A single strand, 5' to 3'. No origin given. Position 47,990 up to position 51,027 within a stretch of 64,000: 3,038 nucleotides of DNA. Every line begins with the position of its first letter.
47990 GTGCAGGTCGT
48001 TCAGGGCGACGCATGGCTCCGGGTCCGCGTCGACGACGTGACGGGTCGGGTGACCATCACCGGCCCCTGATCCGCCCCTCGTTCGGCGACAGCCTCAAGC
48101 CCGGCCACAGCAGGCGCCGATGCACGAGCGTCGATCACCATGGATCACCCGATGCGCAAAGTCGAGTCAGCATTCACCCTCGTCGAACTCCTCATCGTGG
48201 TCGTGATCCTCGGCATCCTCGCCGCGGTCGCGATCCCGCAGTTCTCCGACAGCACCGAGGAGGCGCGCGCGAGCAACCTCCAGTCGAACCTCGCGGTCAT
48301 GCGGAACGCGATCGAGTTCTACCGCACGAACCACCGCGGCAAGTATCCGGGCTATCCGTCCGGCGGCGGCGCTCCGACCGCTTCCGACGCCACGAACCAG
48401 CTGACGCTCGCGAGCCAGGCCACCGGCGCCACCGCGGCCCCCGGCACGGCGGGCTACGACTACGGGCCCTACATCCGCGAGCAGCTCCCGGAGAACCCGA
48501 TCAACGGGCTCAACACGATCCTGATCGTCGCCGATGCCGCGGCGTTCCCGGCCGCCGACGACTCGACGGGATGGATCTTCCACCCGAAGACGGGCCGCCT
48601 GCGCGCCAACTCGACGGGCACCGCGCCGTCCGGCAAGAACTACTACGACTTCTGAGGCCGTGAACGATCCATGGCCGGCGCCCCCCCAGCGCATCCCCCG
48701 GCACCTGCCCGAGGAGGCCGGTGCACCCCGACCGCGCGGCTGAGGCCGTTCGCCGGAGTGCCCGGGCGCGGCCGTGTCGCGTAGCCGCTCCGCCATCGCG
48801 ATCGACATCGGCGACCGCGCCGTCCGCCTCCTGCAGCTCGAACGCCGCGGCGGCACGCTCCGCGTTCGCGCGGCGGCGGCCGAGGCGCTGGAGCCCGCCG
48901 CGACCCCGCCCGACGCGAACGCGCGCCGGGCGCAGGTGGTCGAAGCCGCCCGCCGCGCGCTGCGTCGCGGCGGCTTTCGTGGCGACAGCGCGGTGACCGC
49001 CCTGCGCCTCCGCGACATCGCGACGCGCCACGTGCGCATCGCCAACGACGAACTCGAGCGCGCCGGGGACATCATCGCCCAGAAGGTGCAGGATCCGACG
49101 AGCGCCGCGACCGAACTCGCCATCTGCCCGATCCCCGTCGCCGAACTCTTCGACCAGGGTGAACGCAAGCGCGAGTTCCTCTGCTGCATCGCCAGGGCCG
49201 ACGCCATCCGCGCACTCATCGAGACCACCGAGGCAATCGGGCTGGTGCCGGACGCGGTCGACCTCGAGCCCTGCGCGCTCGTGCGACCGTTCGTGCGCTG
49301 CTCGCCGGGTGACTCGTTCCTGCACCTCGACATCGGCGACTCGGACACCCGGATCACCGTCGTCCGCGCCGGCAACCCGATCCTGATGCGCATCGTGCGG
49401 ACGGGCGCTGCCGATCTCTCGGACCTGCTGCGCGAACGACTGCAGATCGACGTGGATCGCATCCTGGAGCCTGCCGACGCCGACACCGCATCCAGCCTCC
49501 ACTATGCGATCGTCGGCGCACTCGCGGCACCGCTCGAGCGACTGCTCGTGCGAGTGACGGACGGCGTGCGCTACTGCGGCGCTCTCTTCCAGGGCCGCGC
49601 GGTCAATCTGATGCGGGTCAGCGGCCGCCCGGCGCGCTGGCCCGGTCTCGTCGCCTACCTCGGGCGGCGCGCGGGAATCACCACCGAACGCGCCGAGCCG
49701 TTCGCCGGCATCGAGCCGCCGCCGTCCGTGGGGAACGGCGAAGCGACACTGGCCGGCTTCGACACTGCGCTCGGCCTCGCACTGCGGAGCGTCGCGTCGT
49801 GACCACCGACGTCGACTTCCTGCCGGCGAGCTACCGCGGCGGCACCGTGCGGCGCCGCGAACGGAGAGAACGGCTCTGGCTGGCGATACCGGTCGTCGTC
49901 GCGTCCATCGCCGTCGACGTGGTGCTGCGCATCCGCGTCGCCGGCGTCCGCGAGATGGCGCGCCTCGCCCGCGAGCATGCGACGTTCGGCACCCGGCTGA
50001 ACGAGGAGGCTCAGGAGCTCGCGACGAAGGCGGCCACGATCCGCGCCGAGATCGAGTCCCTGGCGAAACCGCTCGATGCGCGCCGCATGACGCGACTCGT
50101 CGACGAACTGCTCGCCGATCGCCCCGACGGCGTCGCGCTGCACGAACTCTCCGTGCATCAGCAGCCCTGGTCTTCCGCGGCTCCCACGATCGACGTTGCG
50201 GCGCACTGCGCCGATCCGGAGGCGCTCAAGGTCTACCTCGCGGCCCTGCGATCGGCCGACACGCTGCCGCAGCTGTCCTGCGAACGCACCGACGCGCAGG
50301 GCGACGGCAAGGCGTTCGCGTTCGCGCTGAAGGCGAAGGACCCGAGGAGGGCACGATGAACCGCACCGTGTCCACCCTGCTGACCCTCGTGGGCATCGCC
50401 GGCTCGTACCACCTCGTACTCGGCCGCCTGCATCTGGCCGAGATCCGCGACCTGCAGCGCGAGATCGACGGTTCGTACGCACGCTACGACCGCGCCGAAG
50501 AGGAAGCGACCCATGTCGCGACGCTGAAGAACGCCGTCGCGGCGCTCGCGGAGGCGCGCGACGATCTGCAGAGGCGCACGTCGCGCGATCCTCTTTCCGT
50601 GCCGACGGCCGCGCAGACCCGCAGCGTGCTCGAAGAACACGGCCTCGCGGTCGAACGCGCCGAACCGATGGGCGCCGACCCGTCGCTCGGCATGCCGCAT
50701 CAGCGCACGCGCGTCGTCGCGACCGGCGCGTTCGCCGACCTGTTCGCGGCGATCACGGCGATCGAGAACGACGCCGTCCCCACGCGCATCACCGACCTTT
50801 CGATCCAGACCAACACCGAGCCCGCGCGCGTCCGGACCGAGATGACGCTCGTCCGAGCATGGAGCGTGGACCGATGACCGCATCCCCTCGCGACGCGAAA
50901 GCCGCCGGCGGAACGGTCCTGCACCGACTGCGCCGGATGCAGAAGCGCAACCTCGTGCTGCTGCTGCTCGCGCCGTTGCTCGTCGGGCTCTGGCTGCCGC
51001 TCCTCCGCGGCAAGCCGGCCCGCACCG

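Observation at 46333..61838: Hybrid type IV filament locus: PilMNOP alignment complex and secretin combined with a Gsp-like pseudopilin set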

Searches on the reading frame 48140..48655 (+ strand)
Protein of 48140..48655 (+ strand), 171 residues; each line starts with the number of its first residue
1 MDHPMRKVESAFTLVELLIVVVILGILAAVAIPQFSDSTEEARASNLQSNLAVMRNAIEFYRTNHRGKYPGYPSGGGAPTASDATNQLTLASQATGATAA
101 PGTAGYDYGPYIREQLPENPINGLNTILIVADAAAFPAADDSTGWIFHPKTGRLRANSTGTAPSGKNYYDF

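Call 7: search_protein_families(library=pfam, max_evalue=0.01, proteins=[window:48140-48655:+])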
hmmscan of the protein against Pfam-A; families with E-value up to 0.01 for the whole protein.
window:48140-48655:+ (171 aa): 1 family
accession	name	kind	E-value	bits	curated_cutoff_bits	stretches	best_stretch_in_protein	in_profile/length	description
PF07963.17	N_methyl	-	2.8e-07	30.3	21.2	1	7-32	2-27/27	Prokaryotic N-terminal methylation motif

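Call 10: search_protein_families(library=ncbifam, max_evalue=0.01, proteins=[window:48140-48655:+])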
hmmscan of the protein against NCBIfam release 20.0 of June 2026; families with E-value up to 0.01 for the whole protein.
window:48140-48655:+ (171 aa): 8 families
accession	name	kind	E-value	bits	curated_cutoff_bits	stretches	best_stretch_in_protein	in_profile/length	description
TIGR01710.1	typeII_sec_gspG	equivalog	8.1e-13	48.6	88.85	1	11-74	2-64/134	type II secretion system major pseudopilin GspG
NF041775.1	typeIV_PilA_Myxo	equivalog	1.1e-08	35.4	400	1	10-58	11-59/214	type IV pilin protein PilA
NF040999.1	pilin_ComGC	equivalog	7.8e-08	32.4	75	1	10-68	2-59/84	competence type IV pilus major pilin ComGC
NF007862.0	PRK10574.1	equivalog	6.7e-07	29.5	138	1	10-68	5-63/145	prepilin peptidase-dependent pilin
TIGR01708.2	typeII_sec_gspH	equivalog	5.8e-06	26.4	80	1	11-48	3-40/169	type II secretion system minor pseudopilin GspH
TIGR02532.1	IV_pilin_GFxxxE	domain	9.3e-06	25.3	16.3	1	10-32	2-24/24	prepilin-type N-terminal cleavage/methylation domain-containing protein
NF041013.1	T4P_ComGE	equivalog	7.3e-05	22.8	49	1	11-62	5-57/83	competence type IV pilus minor pilin ComGE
TIGR02596.1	TIGR02596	subfamily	0.00032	20.8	70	1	12-46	1-35/196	Verru_Chthon cassette protein D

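Call 27: search_solved_structures(query=window:48140-48655:+, max_evalue=1)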
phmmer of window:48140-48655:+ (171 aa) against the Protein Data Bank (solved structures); distinct sequences matched with E-value up to 1: 23.
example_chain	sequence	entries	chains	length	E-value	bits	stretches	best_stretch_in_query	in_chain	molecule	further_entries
5kua_A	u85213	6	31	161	1.6e-10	45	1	12-90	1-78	pilin | Neisseria meningitidis PilE variant SB-GATDH | Neisseria meningitidis PilE, SB-DATDH variant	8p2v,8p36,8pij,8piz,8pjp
8p3b_A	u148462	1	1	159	3.3e-10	43.9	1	12-87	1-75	Fimbrial protein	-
9egp_A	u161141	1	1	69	6.7e-10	42.9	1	9-66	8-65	Geopilin domain 1 protein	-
6xxe_A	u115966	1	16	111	2e-09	41.4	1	12-77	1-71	Uncharacterized protein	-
8qqj_J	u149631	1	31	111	9.5e-09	39.2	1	12-67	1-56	Type IV narrow pilus major component PilA5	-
7tgg_A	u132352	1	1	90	1.4e-08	38.6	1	9-60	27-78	Geopilin domain 1 protein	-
1ay2_A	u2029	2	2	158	1.7e-08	38.3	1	12-85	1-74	TYPE 4 PILIN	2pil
2hi2_A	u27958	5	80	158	1.9e-08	38.2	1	12-83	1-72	Fimbrial protein | PilA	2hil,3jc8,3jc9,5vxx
5wda_A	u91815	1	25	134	2.9e-08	37.6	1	12-78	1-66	General secretion pathway protein G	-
2m7g_A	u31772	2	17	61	3.6e-08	37.3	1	12-61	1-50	Geopilin domain 1 protein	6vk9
9lab_B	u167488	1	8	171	1.6e-07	35.2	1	8-71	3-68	MSHA major pilin subunit MshA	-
8pfb_G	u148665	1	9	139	1.8e-06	31.8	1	12-62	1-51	Type IV pilin PilE1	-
8tob_GA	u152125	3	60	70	3.3e-06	30.9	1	13-60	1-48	Fimbrial protein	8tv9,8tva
8tj2_C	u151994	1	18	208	4.1e-06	30.6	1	12-73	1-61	Type IV major pilin protein PilA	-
6gv9_A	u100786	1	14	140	6.3e-06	30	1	12-102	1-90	Prepilin peptidase-dependent protein D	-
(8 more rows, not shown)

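Call 41: find_homologous_proteins(query=window:48140-48655:+, max_evalue=0.001)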
Query window:48140-48655:+ (171 aa): 1554 proteins with E <= 0.001 among 2573 candidates; the best 120 are listed.
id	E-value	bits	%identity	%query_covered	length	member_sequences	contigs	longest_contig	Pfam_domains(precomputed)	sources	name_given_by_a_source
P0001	5.1e-106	370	99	100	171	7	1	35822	PF07963.18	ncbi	-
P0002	1.5e-93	330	88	98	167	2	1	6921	PF07963.18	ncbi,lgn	-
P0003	9.4e-93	327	89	98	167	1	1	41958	PF07963.18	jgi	-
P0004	4.6e-91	322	89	98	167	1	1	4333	PF07963.18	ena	-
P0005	8.8e-91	321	89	98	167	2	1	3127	PF07963.18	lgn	-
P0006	6.4e-88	311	85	98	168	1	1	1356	PF07963.18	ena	-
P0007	1.7e-84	300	82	95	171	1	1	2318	PF07963.18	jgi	jgi:prepilin-type N-terminal cleavage/methylation domain-containing protein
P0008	1.6e-83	297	82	98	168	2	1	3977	PF07963.18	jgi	jgi:general secretion pathway protein G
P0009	6.7e-83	295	77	98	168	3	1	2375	PF07963.18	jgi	jgi:general secretion pathway protein G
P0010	8.5e-83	295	77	98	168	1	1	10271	PF07963.18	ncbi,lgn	-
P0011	9.7e-83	294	80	98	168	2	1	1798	PF07963.18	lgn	-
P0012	1.6e-82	294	79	98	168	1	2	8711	PF07963.18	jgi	-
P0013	2.0e-82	293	80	95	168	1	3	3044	PF07963.18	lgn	-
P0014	5.6e-82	292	80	95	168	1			PF07963.18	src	-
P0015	1.6e-81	291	77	98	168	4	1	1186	PF07963.18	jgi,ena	-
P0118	3.6e-41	159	50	95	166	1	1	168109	PF07963.18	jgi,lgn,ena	-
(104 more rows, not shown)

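Call 50: predict_structure(alignment_id=A5)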
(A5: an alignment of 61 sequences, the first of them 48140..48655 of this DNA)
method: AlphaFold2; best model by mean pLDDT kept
length: 171 residues; sequences in the alignment: 61
mean_pLDDT: 94.6   pTM: 0.80
mean pLDDT of the five models: 94.6, 94.5, 94.2, 94.0, 93.5
residues with pLDDT >= 90: 151; 70-90: 16; 50-70: 4; < 50: 0
segments of 3 or more residues with pLDDT < 50: none
pLDDT, mean of each block of 10 residues (from residue 1): 70 89 94 88 97 98 98 96 98 98 97 97 98 98 98 98 96 94
secondary structure, 60 per line:
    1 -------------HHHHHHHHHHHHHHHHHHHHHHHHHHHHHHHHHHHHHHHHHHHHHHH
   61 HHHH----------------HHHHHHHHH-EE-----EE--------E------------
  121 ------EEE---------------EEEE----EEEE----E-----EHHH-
elements in order: H14-64 H81-89 E127-129 E145-148 E153-156

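Call 52: fold_search(model_id=the predicted structure, library=pdb)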
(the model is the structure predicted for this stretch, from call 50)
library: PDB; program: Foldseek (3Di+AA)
matches with E <= 10: 19; with E <= 0.001: 0
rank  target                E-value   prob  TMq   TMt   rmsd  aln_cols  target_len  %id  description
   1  5vxx_A                4.2e-02  0.77  0.26  0.28   5.8        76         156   38  Cryo-EM reconstruction of Neisseria gonorrhoeae Type IV pilus (released 2017-07-12)
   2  1ay2_A                5.1e-02  0.95  0.31  0.33   6.3        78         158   40  STRUCTURE OF THE FIBER-FORMING PROTEIN PILIN AT 2.6 ANGSTROMS RESOLUTION (released 1998-04-29)
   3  1oqw_A                1.9e-01  0.99  0.30  0.35   1.4        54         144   35  Full-Length PAK Pilin from Pseudomonas aeruginosa (released 2003-06-03)
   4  6xxe_A                2.1e-01  0.33  0.20  0.30   7.9        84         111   34  CryoEM structure of the type IV pilin PilA5 from Thermus thermophilus (released 2020-03-11)
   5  4qnl                  1.2e+00  0.10  0.14  0.03   5.8        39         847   15  Crystal structure of tail fiber protein gp63.1 from E. coli phage G7C (released 2015-06-24)
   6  5w6f_A                3.0e+00  0.06  0.13  0.04   5.6        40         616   15  Crystal structure of Bacteriophage CBA120 tailspike protein 3 (TSP3, orf212) (released 2018-10-24)
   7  3gn9_A                3.4e+00  0.13  0.39  0.56   5.4       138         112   14  Crystal structure of the major pseudopilin from the type 2 secretion system of Vibrio vulnificus (released 2009-07-28)
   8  4ojl_C                3.4e+00  0.08  0.14  0.04   3.3        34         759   12  Crystal Structure of Putative Tailspike Protein (TSP1, orf210) from Escherichia coli O157:H7 Bacteriohage CBA120 in Co (released 2014-03-26)
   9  4oj5_C                4.1e+00  0.06  0.13  0.03   3.7        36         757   17  Crystal Structure of a Putative Tailspike Protein (TSP1, orf210) from Escherichia coli O157:H7 Bacteriohage CBA120 (released 2014-03-26)
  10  4ojp_C                4.1e+00  0.05  0.13  0.03   4.5        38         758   16  Crystal Structure of Putative Tailspike Protein (TSP1, orf210) from Escherichia coli O157:H7 Bacteriohage CBA120 in Co (released 2014-03-26)
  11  8uhf_D                5.1e+00  0.13  0.38  0.34   4.8       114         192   20  Cryo-EM of Vibrio cholerae toxin co-regulated pilus - asymmetric reconstruction (released 2023-12-06)
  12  6nw9_C                6.6e+00  0.04  0.13  0.04   3.7        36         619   17  CRYSTAL STRUCTURE OF A TAILSPIKE PROTEIN 3 (TSP3, ORF212) FROM ESCHERICHIA COLI O157:H7 BACTERIOPHAGE CBA120 (released 2019-06-05)
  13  4oj5_B                6.6e+00  0.03  0.13  0.03   4.5        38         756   16  Crystal Structure of a Putative Tailspike Protein (TSP1, orf210) from Escherichia coli O157:H7 Bacteriohage CBA120 (released 2014-03-26)
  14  4oj6_C                7.6e+00  0.04  0.14  0.04   4.1        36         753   14  Crystal Structure of a Putative Tailspike Protein (TSP1, orf210) from Escherichia coli O157:H7 Bacteriohage CBA120; Se (released 2014-03-26)
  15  5w6h_A                8.6e+00  0.03  0.14  0.04   4.2        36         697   11  Crystal structure of Bacteriophage CBA120 tailspike protein 4 enzymatically active domain (TSP4dN, orf213) (released 2018-10-24)
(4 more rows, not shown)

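Call 87: find_encoding_contigs(protein=P0118, flank=6000, max_places=3)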
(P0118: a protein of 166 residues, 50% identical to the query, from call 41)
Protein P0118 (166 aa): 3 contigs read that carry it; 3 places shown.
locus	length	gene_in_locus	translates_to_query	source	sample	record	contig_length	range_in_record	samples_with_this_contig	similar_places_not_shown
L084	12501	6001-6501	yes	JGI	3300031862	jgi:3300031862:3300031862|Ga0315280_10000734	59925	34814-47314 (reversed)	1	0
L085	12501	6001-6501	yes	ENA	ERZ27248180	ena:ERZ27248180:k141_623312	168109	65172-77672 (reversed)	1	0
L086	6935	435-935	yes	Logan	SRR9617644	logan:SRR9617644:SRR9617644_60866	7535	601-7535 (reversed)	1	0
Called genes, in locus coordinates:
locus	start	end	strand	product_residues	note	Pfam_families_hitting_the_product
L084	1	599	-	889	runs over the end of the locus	PF00488:MutS_V, PF20297:MSSS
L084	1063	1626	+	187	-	PF04011:LemA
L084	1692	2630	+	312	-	PF01435:Peptidase_M48, PF05569:Peptidase_M56 (faint)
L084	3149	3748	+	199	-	-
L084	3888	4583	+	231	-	PF01510:Amidase_2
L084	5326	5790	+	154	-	PF07963:N_methyl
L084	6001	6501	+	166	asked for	PF07963:N_methyl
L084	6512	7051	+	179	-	-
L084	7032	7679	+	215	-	-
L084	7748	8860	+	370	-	PF13385:Laminin_G_3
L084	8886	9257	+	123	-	-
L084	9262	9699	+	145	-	PF12019:GspH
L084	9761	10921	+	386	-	PF11104:PilM_2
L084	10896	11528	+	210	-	PF05137:PilN (weak)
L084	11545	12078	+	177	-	PF04350:PilO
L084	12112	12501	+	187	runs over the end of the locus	PF23862:CdsD_C (weak)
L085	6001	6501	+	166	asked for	PF07963:N_methyl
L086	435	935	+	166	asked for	PF07963:N_methyl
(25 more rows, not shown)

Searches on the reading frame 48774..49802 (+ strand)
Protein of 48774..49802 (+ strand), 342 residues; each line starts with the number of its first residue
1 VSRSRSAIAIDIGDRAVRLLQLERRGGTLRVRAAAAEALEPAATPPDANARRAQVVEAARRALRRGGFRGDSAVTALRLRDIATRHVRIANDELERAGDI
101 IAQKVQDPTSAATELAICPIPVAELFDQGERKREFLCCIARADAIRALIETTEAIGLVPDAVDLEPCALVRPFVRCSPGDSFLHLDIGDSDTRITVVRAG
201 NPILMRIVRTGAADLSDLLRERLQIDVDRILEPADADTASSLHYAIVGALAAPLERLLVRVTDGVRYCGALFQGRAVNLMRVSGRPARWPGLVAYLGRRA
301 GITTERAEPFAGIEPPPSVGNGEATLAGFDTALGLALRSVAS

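Call 7: search_protein_families(library=pfam, max_evalue=0.01, proteins=[window:48774-49802:+])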
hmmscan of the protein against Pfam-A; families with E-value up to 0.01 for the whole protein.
window:48774-49802:+ (342 aa): 1 family
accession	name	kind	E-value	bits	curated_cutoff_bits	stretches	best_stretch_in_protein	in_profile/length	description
PF11104.14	PilM_2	-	2.5e-16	60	27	1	10-339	2-339/340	Type IV pilus assembly protein PilM;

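Call 10: search_protein_families(library=ncbifam, max_evalue=0.01, proteins=[window:48774-49802:+])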
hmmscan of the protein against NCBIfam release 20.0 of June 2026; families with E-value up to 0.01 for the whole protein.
window:48774-49802:+ (342 aa): 1 family
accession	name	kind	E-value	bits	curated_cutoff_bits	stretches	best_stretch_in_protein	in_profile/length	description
TIGR01175.1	pilM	subfamily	3.3e-20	72.4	133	1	6-340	4-348/348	type IV pilus assembly protein PilM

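Call 29: search_solved_structures(query=window:48774-49802:+, max_evalue=1)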
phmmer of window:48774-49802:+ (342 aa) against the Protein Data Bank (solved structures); distinct sequences matched with E-value up to 1: 4.
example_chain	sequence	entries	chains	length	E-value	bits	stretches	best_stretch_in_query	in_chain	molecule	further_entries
2ych_A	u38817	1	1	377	5.8e-10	42.5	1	6-227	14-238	COMPETENCE PROTEIN PILM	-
5eou_A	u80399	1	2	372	1.8e-09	40.9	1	4-340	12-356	Type 4 fimbrial biogenesis protein PilM,Type 4 fimbrial biogenesis protein PilN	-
5eox_A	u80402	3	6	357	2.2e-09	40.6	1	4-339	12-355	Type 4 fimbrial biogenesis protein PilM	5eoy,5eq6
3jc8_Ma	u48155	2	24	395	0.00045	23.1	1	2-315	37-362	Type IV pilus biogenesis protein PilM | PilM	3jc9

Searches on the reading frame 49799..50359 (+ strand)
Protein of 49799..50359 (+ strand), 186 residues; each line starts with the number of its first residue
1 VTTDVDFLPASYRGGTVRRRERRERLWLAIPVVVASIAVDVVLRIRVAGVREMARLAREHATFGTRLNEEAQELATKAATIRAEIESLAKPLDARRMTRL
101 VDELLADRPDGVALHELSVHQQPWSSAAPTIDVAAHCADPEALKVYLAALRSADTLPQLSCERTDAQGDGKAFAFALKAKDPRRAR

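Call 7: search_protein_families(library=pfam, max_evalue=0.01, proteins=[window:49799-50359:+])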
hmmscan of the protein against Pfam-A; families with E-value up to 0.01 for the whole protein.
window:49799-50359:+ (186 aa): 0 families

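Call 10: search_protein_families(library=ncbifam, max_evalue=0.01, proteins=[window:49799-50359:+])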
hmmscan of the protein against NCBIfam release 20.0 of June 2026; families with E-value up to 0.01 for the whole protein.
window:49799-50359:+ (186 aa): 0 families

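Call 34: search_solved_structures(query=A1, max_evalue=10)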
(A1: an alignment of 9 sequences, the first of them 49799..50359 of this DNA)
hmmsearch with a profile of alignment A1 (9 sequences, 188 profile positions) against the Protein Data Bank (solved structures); distinct sequences matched with E-value up to 10: 3.
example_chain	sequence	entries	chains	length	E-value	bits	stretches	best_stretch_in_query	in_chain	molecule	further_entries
6ndi_A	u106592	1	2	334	0.54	13.1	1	95-142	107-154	Transcriptional regulator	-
2ipx_A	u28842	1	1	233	1.2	12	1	65-141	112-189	rRNA 2'-O-methyltransferase fibrillarin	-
7se6_A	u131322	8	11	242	1.3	11.9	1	65-141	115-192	rRNA 2'-O-methyltransferase fibrillarin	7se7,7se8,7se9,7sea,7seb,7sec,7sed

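Call 38: search_protein_families(library=pfam, alignment_id=A4, max_evalue=1)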
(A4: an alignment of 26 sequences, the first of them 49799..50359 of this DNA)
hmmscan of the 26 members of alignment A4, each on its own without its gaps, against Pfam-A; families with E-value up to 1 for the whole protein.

A. member 1, window:49799-50359:+ (186 aa): 0 families

B. families by the number of members that match (of 26 scanned): 20 families
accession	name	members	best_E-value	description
PF10741.14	T2SSM_b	4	4.9e-05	Type II secretion system (T2SS), protein M subtype b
PF16537.11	T2SSB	4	0.0003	Type II secretion system protein B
PF23893.1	Y4YQ_C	3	9.2e-05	Uncharacterised protein Y4YQ C-terminal domain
PF14658.12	EF-hand_9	1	0.00052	EF-hand domain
PF20373.3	DUF6668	1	0.0099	Family of unknown function (DUF6668)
PF22690.1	FAS_AT_central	1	0.011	Fatty acid synthase central AT domain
PF23862.1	CdsD_C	1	0.027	CdsD C-terminal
PF20537.3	DUF6752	1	0.042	Domain of unknown function (DUF6752)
PF23277.2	Ig_Dlec1_1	1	0.062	Deleted in lung and esophageal cancer protein 1 Ig domain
PF15188.11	CCDC-167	1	0.075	Coiled-coil domain-containing protein 167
PF00465.25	Fe-ADH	1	0.09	Iron-containing alcohol dehydrogenase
PF05137.18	PilN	1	0.091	Fimbrial assembly protein (PilN)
PF00708.24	Acylphosphatase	1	0.092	Acylphosphatase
PF19277.4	GPAT_C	1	0.11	Glycerol-3-phosphate acyltransferase C-terminal region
PF06293.20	Kdo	1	0.15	Lipopolysaccharide kinase (Kdo/WaaP) family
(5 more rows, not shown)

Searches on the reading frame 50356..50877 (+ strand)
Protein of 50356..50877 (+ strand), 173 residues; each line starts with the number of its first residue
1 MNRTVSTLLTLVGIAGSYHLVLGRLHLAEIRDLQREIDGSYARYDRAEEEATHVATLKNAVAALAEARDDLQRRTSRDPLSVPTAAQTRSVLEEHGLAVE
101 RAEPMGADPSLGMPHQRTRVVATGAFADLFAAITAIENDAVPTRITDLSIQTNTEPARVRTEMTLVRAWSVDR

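Call 7: search_protein_families(library=pfam, max_evalue=0.01, proteins=[window:50356-50877:+])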
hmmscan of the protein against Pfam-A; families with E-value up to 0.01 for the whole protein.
window:50356-50877:+ (173 aa): 0 families

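Call 10: search_protein_families(library=ncbifam, max_evalue=0.01, proteins=[window:50356-50877:+])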
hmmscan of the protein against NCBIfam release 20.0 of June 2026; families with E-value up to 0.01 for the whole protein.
window:50356-50877:+ (173 aa): 1 family
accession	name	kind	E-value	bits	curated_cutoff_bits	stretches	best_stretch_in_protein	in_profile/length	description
NF040576.1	T2SS_GspM_XpsM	equivalog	0.0019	17.9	60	1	3-161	1-161/180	type II secretion system protein GspM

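Call 35: search_solved_structures(query=A2, max_evalue=10)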
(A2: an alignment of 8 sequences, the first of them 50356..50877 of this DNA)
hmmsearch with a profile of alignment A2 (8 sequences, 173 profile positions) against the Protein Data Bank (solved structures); distinct sequences matched with E-value up to 10: 6.
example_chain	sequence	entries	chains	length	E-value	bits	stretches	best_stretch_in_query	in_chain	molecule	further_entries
9gk2_G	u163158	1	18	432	0.12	15.4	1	33-113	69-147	PS2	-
6gy6_B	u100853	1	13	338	0.96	12.4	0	79-162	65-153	XaxB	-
3vjf_A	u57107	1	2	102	0.96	12.4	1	24-84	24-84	WA20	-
2fhm_A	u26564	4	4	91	1.1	12.2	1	113-153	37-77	Probable acylphosphatase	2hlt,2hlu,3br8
6gy7_A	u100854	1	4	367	1.4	11.9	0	81-162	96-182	XaxB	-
2ap3_A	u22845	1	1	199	6.9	9.6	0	22-81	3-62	conserved hypothetical protein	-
